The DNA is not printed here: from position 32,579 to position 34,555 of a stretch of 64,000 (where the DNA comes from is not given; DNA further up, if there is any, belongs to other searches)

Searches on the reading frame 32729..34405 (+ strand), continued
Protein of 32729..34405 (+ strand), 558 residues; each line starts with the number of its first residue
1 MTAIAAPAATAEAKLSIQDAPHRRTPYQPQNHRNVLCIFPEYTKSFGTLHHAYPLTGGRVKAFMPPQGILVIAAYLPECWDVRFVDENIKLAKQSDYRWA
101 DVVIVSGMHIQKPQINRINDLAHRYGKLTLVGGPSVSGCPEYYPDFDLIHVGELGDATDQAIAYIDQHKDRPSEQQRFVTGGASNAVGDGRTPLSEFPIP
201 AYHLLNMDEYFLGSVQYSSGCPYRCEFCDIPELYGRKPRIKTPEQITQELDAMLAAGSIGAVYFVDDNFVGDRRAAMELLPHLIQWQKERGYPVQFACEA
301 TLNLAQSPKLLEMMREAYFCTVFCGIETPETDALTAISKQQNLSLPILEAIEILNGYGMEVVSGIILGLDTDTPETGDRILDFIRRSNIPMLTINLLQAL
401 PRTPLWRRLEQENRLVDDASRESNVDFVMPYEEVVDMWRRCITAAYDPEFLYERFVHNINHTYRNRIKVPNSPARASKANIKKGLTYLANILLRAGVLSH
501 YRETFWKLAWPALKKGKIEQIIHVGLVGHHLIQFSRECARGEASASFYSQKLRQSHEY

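Call 21: search_protein_families(library=ncbifam, proteins=[L027:6108-7562:+, L027:7640-8536:+, L027:8662-9888:+, L027:9971-10576:+, L027:10624-11337:+, L027:11542-12297:+, L027:12513-14168:+, L056:15498-16358:+, L027:2252-3871:-, L027:4199-5866:+], max_evalue=0.00001)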
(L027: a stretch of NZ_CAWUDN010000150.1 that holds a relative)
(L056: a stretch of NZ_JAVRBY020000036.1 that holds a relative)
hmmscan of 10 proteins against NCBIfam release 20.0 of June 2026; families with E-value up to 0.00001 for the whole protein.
L027:6108-7562:+ (484 aa): 21 families
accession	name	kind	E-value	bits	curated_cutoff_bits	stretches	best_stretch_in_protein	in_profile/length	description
TIGR03471.1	HpnJ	equivalog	3.6e-243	807.6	577.6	1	2-471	1-471/472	hopanoid biosynthesis associated radical SAM protein HpnJ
NF050148.1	rSAM_ApyD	equivalog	4.6e-43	147.5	750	1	78-391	83-395/645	RiPP biosynthesis radical SAM protein ApyD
NF038361.1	rSAM_Sden_1168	equivalog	4.1e-38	131.3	575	1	69-432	140-515/560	Sden_1168 family B12-binding radical SAM P-methyltransferase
TIGR02026.1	BchE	equivalog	3.3e-35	121.9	481.35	1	28-440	15-434/497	magnesium-protoporphyrin IX monomethyl ester anaerobic oxidative cyclase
TIGR04014.1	B12_SAM_MJ_0865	equivalog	7.8e-27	94.1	360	1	57-434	27-398/434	methyl-coenzyme M reductase glutamine C-methyltransferase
TIGR04479.1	bcpD_PhpK_rSAM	subfamily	1e-26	93.4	600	1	190-375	233-417/504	PhpK family radical SAM P-methyltransferase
NF033070.1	rSAM_AprD4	equivalog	3.3e-24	85.6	500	1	178-410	174-412/456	AprD4 family radical SAM diol-dehydratase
TIGR04367.1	HpnR_B12_rSAM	equivalog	5.8e-24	84.5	650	1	85-388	77-372/490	hopanoid C-3 methylase HpnR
TIGR03975.1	rSAM_ocin_1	subfamily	3.6e-23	81.9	281.85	1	88-362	147-425/606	RiPP maturation radical SAM C-methyltransferase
TIGR04072.2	rSAM_ladder_B12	equivalog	4.3e-22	78.3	360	1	199-429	181-408/443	lipid biosynthesis B12-binding/radical SAM protein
NF033712.0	B12_rSAM_KedN5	subfamily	7.7e-20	70.6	700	1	88-356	81-359/624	KedN5 family methylcobalamin-dependent radical SAM C-methyltransferase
TIGR04013.1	B12_SAM_MJ_1487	hypoth_equivalog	4.7e-15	55.3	251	1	301-390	267-358/382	TIGR04013 family B12-binding domain/radical SAM domain-containing protein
TIGR04385.1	B12_rSAM_cofa1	equivalog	8.8e-15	54.8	450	1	91-364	92-361/438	B12 lower ligand biosynthesis radical SAM protein BzaD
NF040542.1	rSAM_RCCLKC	equivalog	9.6e-12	44.8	450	1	68-350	47-333/423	arsinothricin biosynthesis radical SAM protein ArsL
NF045585.1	rSAM_slr0320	equivalog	9.7e-11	40.9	775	1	197-367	234-409/511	photosystem II high light acclimation radical SAM protein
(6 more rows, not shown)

L027:7640-8536:+ (298 aa): 3 families
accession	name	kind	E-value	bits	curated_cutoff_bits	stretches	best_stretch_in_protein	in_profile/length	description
TIGR03473.1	HpnK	hypoth_equivalog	9.5e-84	281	232.6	1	5-290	2-278/283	hopanoid biosynthesis-associated protein HpnK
NF002559.0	PRK02134.1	equivalog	7.4e-42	143.6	227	1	6-179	4-151/249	chitin disaccharide deacetylase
NF052308.1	CarbhyDeactlThm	equivalog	2.4e-10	40.2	400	1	2-162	9-155/265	carbohydrate deacetylase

L027:8662-9888:+ (408 aa): 4 families
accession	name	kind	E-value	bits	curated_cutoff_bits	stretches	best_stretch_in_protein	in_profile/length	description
TIGR03472.1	HpnI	equivalog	5.7e-102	341.3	310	1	16-388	4-370/373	bacteriohopanetetrol glucosamine biosynthesis glycosyltransferase HpnI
TIGR03469.1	HpnB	hypoth_equivalog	7.2e-12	45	379.25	1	45-259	35-257/386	hopene-associated glycosyltransferase HpnB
TIGR03937.1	PgaC_IcaA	equivalog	1.7e-11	43.7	422.3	1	19-284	11-269/407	poly-beta-1,6-N-acetyl-D-glucosamine synthase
TIGR04242.1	nodulat_NodC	equivalog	7.1e-06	25.2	550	0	43-173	37-165/395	chitooligosaccharide synthase NodC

L027:9971-10576:+ (201 aa): 4 families
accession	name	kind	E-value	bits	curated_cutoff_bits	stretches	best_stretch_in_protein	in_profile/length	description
NF040950.1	archin_ph_syn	equivalog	2.6e-13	50.3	180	1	15-137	16-132/191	archaetidylinositol phosphate synthase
NF041135.1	IPPtranDIPPsyn_Thcocales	equivalog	1.7e-10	40.5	580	1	16-124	244-348/419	bifunctional L-myo-inositol-1-phosphate cytidylyltransferase/CDP-L-myo-inositol myo-inositolphosphotransferase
NF045883.1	PIPSynth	equivalog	3.1e-07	30.3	170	1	22-104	22-102/197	phosphatidylinositol phosphate synthase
NF052561.1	PIPSynBT1523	equivalog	3.8e-07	30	350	1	16-116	14-125/232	hypothetical protein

L027:10624-11337:+ (237 aa): 0 families

L027:11542-12297:+ (251 aa): 18 families
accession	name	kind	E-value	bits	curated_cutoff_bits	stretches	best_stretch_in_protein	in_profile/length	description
NF041135.1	IPPtranDIPPsyn_Thcocales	equivalog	2.7e-20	72.7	580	1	1-242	1-218/419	bifunctional L-myo-inositol-1-phosphate cytidylyltransferase/CDP-L-myo-inositol myo-inositolphosphotransferase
TIGR03992.1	Arch_glmU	subfamily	5e-16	58.6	292.1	1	1-124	1-122/393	bifunctional sugar-1-phosphate nucleotidylyltransferase/acetyltransferase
NF041313.1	UDPGP_AglF_Halo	equivalog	3.2e-14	52.9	400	1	1-130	1-130/234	UTP--glucose-1-phosphate uridylyltransferase AglF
NF038362.1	Sden_1164_fam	equivalog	6.7e-14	52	300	1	3-247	4-264/266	Sden_1164 family protein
TIGR03310.1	matur_MocA_YgfJ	equivalog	8.6e-14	51.9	186.45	1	3-120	2-112/188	molybdenum cofactor cytidylyltransferase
NF045761.1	NAMPUrTaseMurU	equivalog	4.4e-13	49.6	250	1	1-116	1-115/226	N-acetylmuramate alpha-1-phosphate uridylyltransferase MurU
NF045665.1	NTPtran_DVU1551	equivalog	2.1e-12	46.8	315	1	1-109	1-101/359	DVU_1551 family NTP transferase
NF041173.1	Sug_nt_acttase_Thmprot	equivalog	6.7e-12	45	600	1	1-136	1-132/405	bifunctional sugar-1-phosphate nucleotidylyltransferase/acetyltransferase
NF045782.1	NicBOxredNboR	equivalog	5.5e-10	39.3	260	1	3-121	11-122/206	nicotine blue oxidoreductase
TIGR02623.1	G1P_cyt_trans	equivalog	1.3e-08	34.6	300.25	1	1-62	1-62/255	glucose-1-phosphate cytidylyltransferase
TIGR01173.1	glmU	equivalog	3.2e-08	32.9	366.85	1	1-123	1-117/452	bifunctional UDP-N-acetylglucosamine diphosphorylase/glucosamine-1-phosphate N-acetyltransferase GlmU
NF053639.1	Mfer334_fam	equivalog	4.3e-08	33.3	260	1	3-94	2-97/209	pseudomurein biosynthesis protein PmurB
NF010932.0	PRK14352.1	equivalog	1.2e-07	30.8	611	1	3-121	9-124/488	bifunctional UDP-N-acetylglucosamine diphosphorylase/glucosamine-1-phosphate N-acetyltransferase GlmU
NF049965.1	GlMnHpPGnyltfHddC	equivalog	2e-07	30.8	300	1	1-66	1-66/221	D-glycero-D-manno-heptose 1-phosphate guanosyltransferase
NF010934.1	PRK14354.1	equivalog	4e-07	28.9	450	1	3-66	2-62/447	bifunctional UDP-N-acetylglucosamine diphosphorylase/glucosamine-1-phosphate N-acetyltransferase GlmU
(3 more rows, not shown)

L027:12513-14168:+ (551 aa): 20 families
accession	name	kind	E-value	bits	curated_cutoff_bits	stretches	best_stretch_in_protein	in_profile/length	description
TIGR02320.1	PEP_mutase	equivalog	1.1e-115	385.6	319.55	1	20-291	1-283/284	phosphoenolpyruvate mutase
TIGR02321.1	Pphn_pyruv_hyd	equivalog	4.6e-76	255.7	374.4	1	16-301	3-289/290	phosphonopyruvate hydrolase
TIGR02317.1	prpB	equivalog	3.6e-38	131.4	354.4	1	18-292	3-274/285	methylisocitrate lyase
NF008455.0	PRK11320.1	equivalog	1.1e-27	97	353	1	20-271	11-260/295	methylisocitrate lyase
TIGR02319.1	CPEP_Pphonmut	equivalog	1.3e-24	86.9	420.05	1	16-199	4-185/294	carboxyvinyl-carboxyphosphonate phosphorylmutase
TIGR03992.1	Arch_glmU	subfamily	1.5e-18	66.9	292.1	1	309-430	2-130/393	bifunctional sugar-1-phosphate nucleotidylyltransferase/acetyltransferase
NF041313.1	UDPGP_AglF_Halo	equivalog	2.1e-14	53.5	400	1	309-412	2-111/234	UTP--glucose-1-phosphate uridylyltransferase AglF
NF041173.1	Sug_nt_acttase_Thmprot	equivalog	3.6e-10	39.3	600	1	309-428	2-127/405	bifunctional sugar-1-phosphate nucleotidylyltransferase/acetyltransferase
TIGR01173.1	glmU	equivalog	7.9e-09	34.9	366.85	1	309-420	2-116/452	bifunctional UDP-N-acetylglucosamine diphosphorylase/glucosamine-1-phosphate N-acetyltransferase GlmU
TIGR01208.1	rmlA_long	equivalog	1.2e-08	34.3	320.25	1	310-368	2-61/353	glucose-1-phosphate thymidylyltransferase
NF045665.1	NTPtran_DVU1551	equivalog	1.1e-07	31.3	315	1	310-399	3-90/359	DVU_1551 family NTP transferase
NF010933.0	PRK14353.1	equivalog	5e-07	28.7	505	1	306-416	4-119/453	bifunctional UDP-N-acetylglucosamine diphosphorylase/glucosamine-1-phosphate N-acetyltransferase GlmU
TIGR03310.1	matur_MocA_YgfJ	equivalog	8.7e-07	29.1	186.45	1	328-420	15-114/188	molybdenum cofactor cytidylyltransferase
NF010936.0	PRK14356.1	equivalog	9e-07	28.1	666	1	306-369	4-64/456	bifunctional UDP-N-acetylglucosamine diphosphorylase/glucosamine-1-phosphate N-acetyltransferase GlmU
NF049965.1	GlMnHpPGnyltfHddC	equivalog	1.5e-06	28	300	1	309-409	2-108/221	D-glycero-D-manno-heptose 1-phosphate guanosyltransferase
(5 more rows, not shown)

L056:15498-16358:+ (286 aa): 0 families

L027:2252-3871:- (539 aa): 160 families (the best 25 are shown)
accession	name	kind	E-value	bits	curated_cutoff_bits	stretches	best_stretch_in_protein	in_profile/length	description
TIGR01194.1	cyc_pep_trnsptr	subfamily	1.6e-151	505.7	286.2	1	5-535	9-548/554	cyclic peptide export ABC transporter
NF007813.0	PRK10522.1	equivalog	6.2e-135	450.9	604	1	1-534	1-527/547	multidrug ABC transporter permease/ATP-binding protein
TIGR02203.1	MsbA_lipidA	equivalog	7.4e-40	137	602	1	31-534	35-546/572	lipid A export permease/ATP-binding protein MsbA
TIGR02857.1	CydD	equivalog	5e-31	108.2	435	1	315-529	310-529/529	thiol reductant ABC exporter subunit CydD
NF008381.0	PRK11176.1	equivalog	4.4e-30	104.6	867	1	56-534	72-556/582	lipid A ABC transporter ATP-binding protein/permease MsbA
NF045998.1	cleave_ABC_plasm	equivalog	7.5e-30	103.8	500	1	14-521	158-665/673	Mbov_0121 family peptidase domain-containing ABC transporter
TIGR03375.1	type_I_sec_LssB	subfamily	1.8e-28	99.3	693.1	1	122-537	268-682/696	type I secretion system permease/ATPase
TIGR02204.1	MsbA_rel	hypoth_equivalog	1.9e-28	99.5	780.4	1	15-534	25-552/576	ABC transporter, permease/ATP-binding protein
TIGR02868.1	CydC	equivalog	1.2e-27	96.8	329.05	1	7-516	7-529/530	thiol reductant ABC exporter subunit CydC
NF045513.1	HepA_fam_ABC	equivalog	1.3e-26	93.3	725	1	65-534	111-586/610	heterocyst formation ABC transporter subunit HepA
NF008364.0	PRK11160.1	equivalog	1.7e-26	93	630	1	81-535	92-553/575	heme ABC transporter ATP-binding protein/permease CydC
TIGR04521.1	ECF_ATPase_2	equivalog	4.4e-24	85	330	1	328-538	2-227/279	energy-coupling factor transporter ATPase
TIGR01846.1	type_I_sec_HlyB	subfamily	4.4e-24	84.8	725.55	1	53-534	183-669/694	type I secretion system permease/ATPase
TIGR02982.1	heterocyst_DevA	subfamily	7.3e-24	84.6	295.8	1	328-535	3-220/220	ABC exporter ATP-binding subunit, DevA family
TIGR01193.1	bacteriocin_ABC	subfamily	1.2e-23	83.5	523.85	1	54-534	201-686/708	peptide cleavage/export ABC transporter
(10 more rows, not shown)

L027:4199-5866:+ (555 aa): 16 families
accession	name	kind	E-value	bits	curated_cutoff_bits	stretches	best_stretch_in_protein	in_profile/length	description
TIGR04479.1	bcpD_PhpK_rSAM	subfamily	1.6e-21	76.3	600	1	210-407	242-432/504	PhpK family radical SAM P-methyltransferase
TIGR04072.2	rSAM_ladder_B12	equivalog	6e-18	64.7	360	1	122-417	88-383/443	lipid biosynthesis B12-binding/radical SAM protein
TIGR03471.1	HpnJ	equivalog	1.9e-16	60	577.6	1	212-417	200-398/472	hopanoid biosynthesis associated radical SAM protein HpnJ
TIGR04013.1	B12_SAM_MJ_1487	hypoth_equivalog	4.8e-15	55.3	251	1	96-255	34-197/382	TIGR04013 family B12-binding domain/radical SAM domain-containing protein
TIGR04014.1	B12_SAM_MJ_0865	equivalog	2.2e-14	53.1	360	1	104-404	38-356/434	methyl-coenzyme M reductase glutamine C-methyltransferase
NF050148.1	rSAM_ApyD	equivalog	1.1e-13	50.4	750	1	191-418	179-403/645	RiPP biosynthesis radical SAM protein ApyD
TIGR02026.1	BchE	equivalog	2.2e-11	43.3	481.35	1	210-423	195-403/497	magnesium-protoporphyrin IX monomethyl ester anaerobic oxidative cyclase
TIGR04367.1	HpnR_B12_rSAM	equivalog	4.2e-11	42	650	1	210-404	187-371/490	hopanoid C-3 methylase HpnR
NF038361.1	rSAM_Sden_1168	equivalog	9.8e-10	37.6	575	1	191-417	250-484/560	Sden_1168 family B12-binding radical SAM P-methyltransferase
TIGR04295.1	B12_rSAM_oligo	hypoth_equivalog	2.8e-09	36.2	400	1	210-379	201-357/422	TIGR04295 family B12-binding domain-containing radical SAM protein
NF033070.1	rSAM_AprD4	equivalog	2.4e-08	33.3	500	1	203-382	190-364/456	AprD4 family radical SAM diol-dehydratase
NF033712.0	B12_rSAM_KedN5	subfamily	6.7e-08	31.2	700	1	209-374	195-360/624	KedN5 family methylcobalamin-dependent radical SAM C-methyltransferase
NF040542.1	rSAM_RCCLKC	equivalog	1.8e-07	30.7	450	1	178-359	148-325/423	arsinothricin biosynthesis radical SAM protein ArsL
TIGR03975.1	rSAM_ocin_1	subfamily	1.3e-06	27.2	281.85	1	221-382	277-428/606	RiPP maturation radical SAM C-methyltransferase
TIGR01125.1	TIGR01125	equivalog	4.1e-06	26.1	356.95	0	101-254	33-181/432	30S ribosomal protein S12 methylthiotransferase RimO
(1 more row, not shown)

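Call 30: find_encoding_contigs(protein=P0002, flank=10000, max_places=4)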
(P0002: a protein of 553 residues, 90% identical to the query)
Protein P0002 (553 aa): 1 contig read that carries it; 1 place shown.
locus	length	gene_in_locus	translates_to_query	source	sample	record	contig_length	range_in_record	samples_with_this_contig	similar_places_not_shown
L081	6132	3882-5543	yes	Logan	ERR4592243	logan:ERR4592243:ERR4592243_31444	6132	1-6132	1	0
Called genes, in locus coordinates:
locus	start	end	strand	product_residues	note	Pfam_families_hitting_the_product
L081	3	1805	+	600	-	?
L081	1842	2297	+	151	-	PF00072:Response_reg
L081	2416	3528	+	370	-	PF00072:Response_reg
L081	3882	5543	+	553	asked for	PF04055:Radical_SAM, PF13282:DUF4070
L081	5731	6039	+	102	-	-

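Call 37: search_protein_representatives(protein=window:32729-34405:+)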
Query: 558 residues. Proteins with E-value up to 0.001 (for the whole library): 21253; up to 1e-10: 5785; up to 1e-30: 893. The best 150 are listed.
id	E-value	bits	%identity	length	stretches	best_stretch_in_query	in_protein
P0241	1.4e-202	690.6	59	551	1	31-555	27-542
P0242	6.4e-157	539.9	61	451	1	24-438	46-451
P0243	2.1e-150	518.4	63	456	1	144-511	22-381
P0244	1.3e-129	449.7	61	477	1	75-411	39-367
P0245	4.1e-117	408.5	54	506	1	59-449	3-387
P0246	1.8e-105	370.1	59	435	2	149-412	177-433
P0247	4.0e-102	359.1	53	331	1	195-520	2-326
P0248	3.2e-101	356.1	61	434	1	195-448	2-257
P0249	7.8e-98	344.9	39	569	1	32-522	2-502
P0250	1.7e-95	337.2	64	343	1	199-430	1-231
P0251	7.7e-95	335.0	37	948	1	32-537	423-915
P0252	2.1e-94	333.5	39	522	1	34-537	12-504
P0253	3.1e-91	323.1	53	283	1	279-554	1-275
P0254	3.6e-90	319.6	38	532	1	35-538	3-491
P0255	6.0e-90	318.8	36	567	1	29-536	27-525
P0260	2.2e-87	310.4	38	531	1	35-539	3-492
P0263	2.2e-84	300.5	33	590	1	31-539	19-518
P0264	3.9e-83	296.4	36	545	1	49-543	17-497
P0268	6.3e-82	292.4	35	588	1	35-549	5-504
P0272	5.9e-81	289.2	36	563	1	61-537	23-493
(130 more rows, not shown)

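Call 38: list_cluster_members(proteins=[P0241, P0249, P0252, P0254, P0255, P0260, P0263, P0264, P0268, P0272])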
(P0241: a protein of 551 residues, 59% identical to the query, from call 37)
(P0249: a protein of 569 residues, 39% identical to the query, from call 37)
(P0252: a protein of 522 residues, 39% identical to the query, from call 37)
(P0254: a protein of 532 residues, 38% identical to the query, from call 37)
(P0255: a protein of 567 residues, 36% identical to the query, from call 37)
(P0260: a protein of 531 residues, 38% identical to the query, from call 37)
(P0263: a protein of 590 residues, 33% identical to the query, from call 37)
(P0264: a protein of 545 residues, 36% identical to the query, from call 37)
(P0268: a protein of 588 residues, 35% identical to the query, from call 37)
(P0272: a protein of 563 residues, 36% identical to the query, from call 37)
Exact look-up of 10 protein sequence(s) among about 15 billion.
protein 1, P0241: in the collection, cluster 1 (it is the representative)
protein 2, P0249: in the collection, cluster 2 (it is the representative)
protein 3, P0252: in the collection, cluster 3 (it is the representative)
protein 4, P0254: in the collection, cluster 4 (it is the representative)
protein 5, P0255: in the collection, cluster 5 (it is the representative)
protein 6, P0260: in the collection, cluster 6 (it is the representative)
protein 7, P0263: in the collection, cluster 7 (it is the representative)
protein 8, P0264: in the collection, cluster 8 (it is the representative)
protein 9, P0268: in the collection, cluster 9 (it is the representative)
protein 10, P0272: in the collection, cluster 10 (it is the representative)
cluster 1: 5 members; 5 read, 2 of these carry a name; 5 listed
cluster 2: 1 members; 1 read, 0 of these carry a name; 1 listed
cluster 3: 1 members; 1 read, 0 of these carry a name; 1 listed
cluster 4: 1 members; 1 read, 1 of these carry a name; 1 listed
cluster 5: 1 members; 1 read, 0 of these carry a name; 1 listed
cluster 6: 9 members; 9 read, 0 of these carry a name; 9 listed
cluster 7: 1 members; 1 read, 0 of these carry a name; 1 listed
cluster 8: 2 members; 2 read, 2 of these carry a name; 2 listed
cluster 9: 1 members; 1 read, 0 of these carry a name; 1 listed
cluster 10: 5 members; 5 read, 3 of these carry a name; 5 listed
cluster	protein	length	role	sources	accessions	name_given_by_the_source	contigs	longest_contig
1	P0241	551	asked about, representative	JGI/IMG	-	radical SAM superfamily enzyme YgiQ (UPF0313 family)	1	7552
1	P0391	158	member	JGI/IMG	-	hypothetical protein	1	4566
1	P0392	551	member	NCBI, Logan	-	-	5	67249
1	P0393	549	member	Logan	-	-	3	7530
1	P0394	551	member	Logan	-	-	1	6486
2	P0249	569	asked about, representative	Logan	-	-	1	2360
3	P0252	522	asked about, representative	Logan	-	-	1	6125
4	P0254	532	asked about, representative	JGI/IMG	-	radical SAM superfamily enzyme YgiQ (UPF0313 family)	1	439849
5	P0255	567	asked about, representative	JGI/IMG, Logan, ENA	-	-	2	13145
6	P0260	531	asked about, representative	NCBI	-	-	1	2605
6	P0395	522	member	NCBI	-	-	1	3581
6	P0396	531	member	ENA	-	-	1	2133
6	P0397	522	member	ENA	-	-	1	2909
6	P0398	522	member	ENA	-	-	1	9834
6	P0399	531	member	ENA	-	-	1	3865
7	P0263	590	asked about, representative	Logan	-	-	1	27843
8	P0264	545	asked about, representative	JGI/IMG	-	radical SAM superfamily enzyme YgiQ (UPF0313 family)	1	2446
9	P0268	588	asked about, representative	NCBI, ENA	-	-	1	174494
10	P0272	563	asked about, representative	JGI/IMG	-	radical SAM superfamily enzyme YgiQ (UPF0313 family)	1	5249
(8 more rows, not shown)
